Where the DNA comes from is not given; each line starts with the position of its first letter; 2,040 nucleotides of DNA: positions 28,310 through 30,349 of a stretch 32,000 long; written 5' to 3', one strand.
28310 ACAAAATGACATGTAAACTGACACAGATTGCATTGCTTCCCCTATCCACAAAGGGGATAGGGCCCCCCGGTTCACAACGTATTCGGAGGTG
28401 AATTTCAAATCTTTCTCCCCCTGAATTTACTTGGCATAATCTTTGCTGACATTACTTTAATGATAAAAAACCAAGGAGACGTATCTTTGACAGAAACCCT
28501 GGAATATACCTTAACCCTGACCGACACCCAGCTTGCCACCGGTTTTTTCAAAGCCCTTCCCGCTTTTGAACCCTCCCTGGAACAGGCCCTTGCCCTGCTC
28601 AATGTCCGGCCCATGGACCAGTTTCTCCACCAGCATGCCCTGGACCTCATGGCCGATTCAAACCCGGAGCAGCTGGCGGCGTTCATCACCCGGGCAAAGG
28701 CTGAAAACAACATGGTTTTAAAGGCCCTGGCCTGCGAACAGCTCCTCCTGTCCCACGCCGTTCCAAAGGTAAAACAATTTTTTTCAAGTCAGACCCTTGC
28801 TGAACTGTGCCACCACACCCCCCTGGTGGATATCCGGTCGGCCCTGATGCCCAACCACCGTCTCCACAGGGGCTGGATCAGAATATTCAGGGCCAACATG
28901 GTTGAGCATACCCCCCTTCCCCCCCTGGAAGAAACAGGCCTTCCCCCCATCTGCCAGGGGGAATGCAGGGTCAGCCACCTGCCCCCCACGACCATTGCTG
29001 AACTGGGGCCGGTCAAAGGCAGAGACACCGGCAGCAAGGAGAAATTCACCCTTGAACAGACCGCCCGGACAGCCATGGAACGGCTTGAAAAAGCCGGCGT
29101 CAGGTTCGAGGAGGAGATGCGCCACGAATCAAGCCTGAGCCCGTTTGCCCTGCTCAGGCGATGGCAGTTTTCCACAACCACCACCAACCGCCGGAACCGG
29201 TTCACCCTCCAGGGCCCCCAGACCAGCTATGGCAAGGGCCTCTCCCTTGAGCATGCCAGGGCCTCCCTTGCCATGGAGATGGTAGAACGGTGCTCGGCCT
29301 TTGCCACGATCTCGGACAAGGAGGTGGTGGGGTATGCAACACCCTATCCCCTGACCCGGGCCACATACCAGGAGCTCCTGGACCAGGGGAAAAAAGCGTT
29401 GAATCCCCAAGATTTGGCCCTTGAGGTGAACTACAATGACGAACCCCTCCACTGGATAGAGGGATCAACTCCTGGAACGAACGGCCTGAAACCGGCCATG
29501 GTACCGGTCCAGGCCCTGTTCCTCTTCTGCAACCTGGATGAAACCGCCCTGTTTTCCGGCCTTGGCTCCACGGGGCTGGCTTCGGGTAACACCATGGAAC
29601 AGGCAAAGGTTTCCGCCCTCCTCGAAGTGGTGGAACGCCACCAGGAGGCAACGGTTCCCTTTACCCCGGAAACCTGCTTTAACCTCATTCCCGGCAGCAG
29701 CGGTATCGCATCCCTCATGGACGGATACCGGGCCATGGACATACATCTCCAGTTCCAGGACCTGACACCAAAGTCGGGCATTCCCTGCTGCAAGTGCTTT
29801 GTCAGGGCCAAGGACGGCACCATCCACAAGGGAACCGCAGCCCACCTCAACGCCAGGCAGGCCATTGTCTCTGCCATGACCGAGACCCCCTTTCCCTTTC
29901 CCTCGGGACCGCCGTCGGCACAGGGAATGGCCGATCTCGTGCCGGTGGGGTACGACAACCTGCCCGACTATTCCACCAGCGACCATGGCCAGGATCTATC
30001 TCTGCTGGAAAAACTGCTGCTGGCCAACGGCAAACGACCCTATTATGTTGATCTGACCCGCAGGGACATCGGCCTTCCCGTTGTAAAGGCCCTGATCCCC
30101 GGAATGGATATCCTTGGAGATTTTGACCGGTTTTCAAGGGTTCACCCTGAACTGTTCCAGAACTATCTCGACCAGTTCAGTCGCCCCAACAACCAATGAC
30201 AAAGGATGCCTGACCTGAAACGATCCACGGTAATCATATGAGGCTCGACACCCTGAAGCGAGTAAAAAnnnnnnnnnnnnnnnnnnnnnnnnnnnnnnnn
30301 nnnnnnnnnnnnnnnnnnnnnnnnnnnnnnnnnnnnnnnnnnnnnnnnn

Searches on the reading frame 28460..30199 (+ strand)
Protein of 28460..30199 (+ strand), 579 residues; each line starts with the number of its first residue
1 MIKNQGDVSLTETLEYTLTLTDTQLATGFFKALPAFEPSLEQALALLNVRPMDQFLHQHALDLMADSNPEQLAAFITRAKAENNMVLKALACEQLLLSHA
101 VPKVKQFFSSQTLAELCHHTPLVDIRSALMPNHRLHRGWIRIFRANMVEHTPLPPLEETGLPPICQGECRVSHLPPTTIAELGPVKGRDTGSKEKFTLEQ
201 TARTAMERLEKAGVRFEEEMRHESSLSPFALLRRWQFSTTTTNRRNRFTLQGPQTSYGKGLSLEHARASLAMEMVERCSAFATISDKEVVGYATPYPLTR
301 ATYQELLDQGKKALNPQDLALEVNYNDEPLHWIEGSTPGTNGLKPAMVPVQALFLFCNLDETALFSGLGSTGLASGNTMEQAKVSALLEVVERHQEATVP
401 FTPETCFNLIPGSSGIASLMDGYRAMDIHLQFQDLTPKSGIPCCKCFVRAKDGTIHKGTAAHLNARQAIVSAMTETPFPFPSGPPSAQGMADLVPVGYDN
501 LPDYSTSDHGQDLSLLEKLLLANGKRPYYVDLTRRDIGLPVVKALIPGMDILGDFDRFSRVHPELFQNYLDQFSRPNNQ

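Call 7: search_protein_families(library=pfam, proteins=[window:28460-30199:+])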
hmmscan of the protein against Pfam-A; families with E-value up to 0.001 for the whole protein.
window:28460-30199:+ (579 aa): 1 family
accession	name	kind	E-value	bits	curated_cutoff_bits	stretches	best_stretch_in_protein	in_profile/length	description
PF02624.21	YcaO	-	7.5e-42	144.2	25.7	2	258-476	2-227/325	YcaO cyclodehydratase, ATP-ad Mg2+-binding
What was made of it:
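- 28487..30199 (+): YcaO-domain protein (570 aa) with an uncharacterised N-terminal half. Pfam YcaO over residues 258-476 of the longer ORF (call 7).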

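Call 28: search_protein_families(library=ncbifam, proteins=[window:28487-30199:+], max_evalue=0.01)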
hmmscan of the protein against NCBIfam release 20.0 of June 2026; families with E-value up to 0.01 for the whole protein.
window:28487-30199:+ (570 aa): 4 families
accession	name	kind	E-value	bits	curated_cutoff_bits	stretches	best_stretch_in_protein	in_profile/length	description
TIGR03266.1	methan_mark_1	equivalog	7.9e-28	97.5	365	2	246-467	54-265/376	YcaO-related McrA-glycine thioamidation protein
TIGR03604.1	TOMM_cyclo_SagD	subfamily_domain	2.6e-23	82.5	219.25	2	249-467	1-225/377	thiazole/oxazole-forming peptide maturase, SagD family component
TIGR00702.1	TIGR00702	domain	3.6e-21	75.7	75.65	1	247-466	51-264/377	YcaO-type kinase domain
NF040716.1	YcaO_for_S12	equivalog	0.0093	14.4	700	0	361-389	177-205/571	30S ribosomal protein S12 methylthiotransferase accessory factor YcaO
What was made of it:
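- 28487..30199 (+): NCBIfam TIGR00702 YcaO-type kinase domain reaches its cut-off (75.7 bits against 75.65); the named McrA-thioamidation, SagD and S12-accessory models are far below theirs (call 28).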

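Call 30: find_homologous_proteins(query=window:28487-30199:+, max_evalue=1e-30)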
Query window:28487-30199:+ (570 aa): 766 proteins with E <= 1e-30 among 8000 candidates; the best 120 are listed.
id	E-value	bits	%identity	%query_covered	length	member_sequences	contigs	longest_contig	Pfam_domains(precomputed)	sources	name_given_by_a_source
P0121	0.0e+0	1308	100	100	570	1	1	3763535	PF02624.22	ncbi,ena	-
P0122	0.0e+0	1107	85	99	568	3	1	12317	PF02624.22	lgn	-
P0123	0.0e+0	1079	83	99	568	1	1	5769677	PF02624.22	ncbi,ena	-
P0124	4.8e-283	958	74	99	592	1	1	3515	PF02624.22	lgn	-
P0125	1.2e-282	957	74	99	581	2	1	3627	PF02624.22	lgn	-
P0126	3.7e-280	948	74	98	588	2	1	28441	PF02624.22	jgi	-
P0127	1.1e-277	940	73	99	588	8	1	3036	PF02624.22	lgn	-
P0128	1.8e-271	920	71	99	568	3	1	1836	PF02624.22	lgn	-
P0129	4.3e-269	912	70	100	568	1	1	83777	PF02624.22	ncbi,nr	ncbi:MAG: YcaO-like family protein [Desulfobacteraceae bacterium]|nr:YcaO-like family protein [Desul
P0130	5.4e-265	898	70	99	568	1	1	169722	PF02624.22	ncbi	-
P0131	2.4e-258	876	68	98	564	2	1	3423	PF02624.22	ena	-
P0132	5.6e-250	849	70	92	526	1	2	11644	PF02624.22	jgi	jgi:ribosomal protein S12 methylthiotransferase accessory factor YcaO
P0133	1.1e-229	782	60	98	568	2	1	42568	PF02624.22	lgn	-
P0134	3.9e-211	721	52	98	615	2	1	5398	PF02624.22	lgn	-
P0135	4.0e-211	721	57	99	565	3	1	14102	PF02624.22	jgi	-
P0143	6.2e-206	703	56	98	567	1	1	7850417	PF02624.22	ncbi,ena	-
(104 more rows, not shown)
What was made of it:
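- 28487..30199 (+): Family-wide homologues (call 30).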

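Call 31: find_encoding_contigs(protein=P0123, flank=9000, max_places=1)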
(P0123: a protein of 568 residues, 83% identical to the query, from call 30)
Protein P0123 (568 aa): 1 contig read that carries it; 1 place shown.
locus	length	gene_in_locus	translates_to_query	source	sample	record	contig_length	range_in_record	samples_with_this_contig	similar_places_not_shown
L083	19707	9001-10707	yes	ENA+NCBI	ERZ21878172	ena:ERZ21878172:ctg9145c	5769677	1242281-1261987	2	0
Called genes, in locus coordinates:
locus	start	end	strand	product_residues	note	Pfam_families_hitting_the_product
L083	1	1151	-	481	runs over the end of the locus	PF00672:HAMP, PF00512:HisKA, PF02518:HATPase_c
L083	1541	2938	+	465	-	PF13506:Glyco_transf_21, PF00535:Glycos_transf_2, PF13641:Glyco_tranf_2_3, PF01644:Chitin_synth_1 (weak), PF03142:Chitin_synth_2, PF13632:Glyco_trans_2_3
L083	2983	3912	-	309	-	PF01435:Peptidase_M48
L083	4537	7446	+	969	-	PF02463:SMC_N (faint), PF20703:nSTAND1 (faint), PF13555:AAA_29 (faint), PF17760:UvrA_inter, PF17755:UvrA_DNA-bind, PF03193:RsgA_GTPase (weak), PF00005:ABC_tran (weak)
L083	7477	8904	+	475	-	PF07690:MFS_1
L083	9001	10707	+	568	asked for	PF02624:YcaO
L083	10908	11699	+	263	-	PF12146:Hydrolase_4, PF00561:Abhydrolase_1, PF12697:Abhydrolase_6 (weak)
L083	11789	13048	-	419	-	-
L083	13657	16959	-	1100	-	PF13191:AAA_16 (faint), PF13401:AAA_22 (faint), PF00004:AAA, PF05362:Lon_C (faint)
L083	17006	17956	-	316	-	PF01145:Band_7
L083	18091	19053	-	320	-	PF01207:Dus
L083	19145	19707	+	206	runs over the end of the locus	PF00440:TetR_N, PF17932:TetR_C_24 (weak)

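Call 32: find_encoding_contigs(protein=P0129, flank=9000, max_places=1)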
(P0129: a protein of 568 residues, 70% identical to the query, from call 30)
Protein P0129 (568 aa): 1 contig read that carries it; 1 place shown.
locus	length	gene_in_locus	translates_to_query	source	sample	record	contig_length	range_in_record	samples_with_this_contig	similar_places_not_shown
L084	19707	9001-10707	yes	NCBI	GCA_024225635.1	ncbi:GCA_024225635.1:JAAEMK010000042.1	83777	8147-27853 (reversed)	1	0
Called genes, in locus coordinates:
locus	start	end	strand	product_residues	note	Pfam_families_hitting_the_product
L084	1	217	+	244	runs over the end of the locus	PF04012:PspA_IM30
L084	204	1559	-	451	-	PF00027:cNMP_binding, PF08668:HDOD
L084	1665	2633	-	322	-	PF01207:Dus, PF01180:DHO_dh (faint)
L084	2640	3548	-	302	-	PF08902:DUF1848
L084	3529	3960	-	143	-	-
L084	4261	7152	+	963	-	PF02463:SMC_N (faint), PF03193:RsgA_GTPase (faint), PF13555:AAA_29 (faint), PF20703:nSTAND1 (faint), PF25201:nSTAND6 (faint), PF17760:UvrA_inter, PF17755:UvrA_DNA-bind, PF00005:ABC_tran (weak), +1 more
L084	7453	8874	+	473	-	PF07690:MFS_1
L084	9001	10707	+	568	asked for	PF02624:YcaO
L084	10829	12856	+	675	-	PF07715:Plug, PF00593:TonB_dep_Rec_b-barrel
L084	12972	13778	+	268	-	PF12146:Hydrolase_4, PF00561:Abhydrolase_1 (weak)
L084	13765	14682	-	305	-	-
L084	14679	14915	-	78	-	-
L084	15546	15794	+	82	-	PF27382:AF_0970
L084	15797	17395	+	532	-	PF00474:SSF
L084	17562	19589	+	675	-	PF07715:Plug, PF00593:TonB_dep_Rec_b-barrel, PF14905:OMP_b-brl_3 (weak)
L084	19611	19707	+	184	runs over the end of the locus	PF13689:DUF4154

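Call 33: find_encoding_contigs(protein=P0143, flank=9000, max_places=1)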
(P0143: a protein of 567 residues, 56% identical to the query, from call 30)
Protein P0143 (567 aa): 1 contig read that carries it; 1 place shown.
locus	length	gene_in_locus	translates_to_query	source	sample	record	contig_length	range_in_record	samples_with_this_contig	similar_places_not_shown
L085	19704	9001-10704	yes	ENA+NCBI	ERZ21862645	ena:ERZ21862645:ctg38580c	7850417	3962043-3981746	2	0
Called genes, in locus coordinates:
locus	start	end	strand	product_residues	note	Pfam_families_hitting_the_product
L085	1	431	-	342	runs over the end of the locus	-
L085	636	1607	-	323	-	PF01207:Dus, PF01180:DHO_dh (faint)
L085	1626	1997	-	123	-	-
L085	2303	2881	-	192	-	PF00072:Response_reg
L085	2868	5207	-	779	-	PF00072:Response_reg, PF00989:PAS, PF08448:PAS_4, PF13426:PAS_9, PF00512:HisKA, PF02518:HATPase_c, PF00072:Response_reg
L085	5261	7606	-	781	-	PF08448:PAS_4 (faint), PF00512:HisKA, PF02518:HATPase_c, PF00072:Response_reg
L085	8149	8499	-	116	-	-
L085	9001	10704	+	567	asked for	PF02624:YcaO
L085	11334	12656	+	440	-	-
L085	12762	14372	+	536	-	PF00501:AMP-binding, PF13193:AMP-binding_C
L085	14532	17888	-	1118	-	PF13191:AAA_16 (faint), PF13401:AAA_22 (faint), PF00004:AAA, PF05362:Lon_C (faint)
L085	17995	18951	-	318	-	PF01145:Band_7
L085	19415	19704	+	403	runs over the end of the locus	PF13173:AAA_14, PF13635:DUF4143 (weak)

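Call 40: find_encoding_contigs(protein=P0122, flank=8000, max_places=1)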
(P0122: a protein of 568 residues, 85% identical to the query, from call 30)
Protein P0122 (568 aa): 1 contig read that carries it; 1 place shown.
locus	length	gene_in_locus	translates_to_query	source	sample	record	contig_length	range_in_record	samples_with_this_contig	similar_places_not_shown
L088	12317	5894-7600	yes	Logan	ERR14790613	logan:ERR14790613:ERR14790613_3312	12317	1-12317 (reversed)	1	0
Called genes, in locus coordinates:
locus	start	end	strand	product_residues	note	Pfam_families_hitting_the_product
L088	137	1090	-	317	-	PF00561:Abhydrolase_1, PF12146:Hydrolase_4 (faint), PF12697:Abhydrolase_6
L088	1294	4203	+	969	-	PF02463:SMC_N (faint), PF20703:nSTAND1 (faint), PF13555:AAA_29 (faint), PF17760:UvrA_inter, PF17755:UvrA_DNA-bind, PF03193:RsgA_GTPase (weak), PF00005:ABC_tran (weak)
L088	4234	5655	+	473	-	PF07690:MFS_1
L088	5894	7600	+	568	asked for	PF02624:YcaO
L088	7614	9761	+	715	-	PF07715:Plug, PF00593:TonB_dep_Rec_b-barrel, PF14905:OMP_b-brl_3 (weak)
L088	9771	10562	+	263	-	PF12146:Hydrolase_4, PF00561:Abhydrolase_1 (weak), PF12697:Abhydrolase_6 (weak)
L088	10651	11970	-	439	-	-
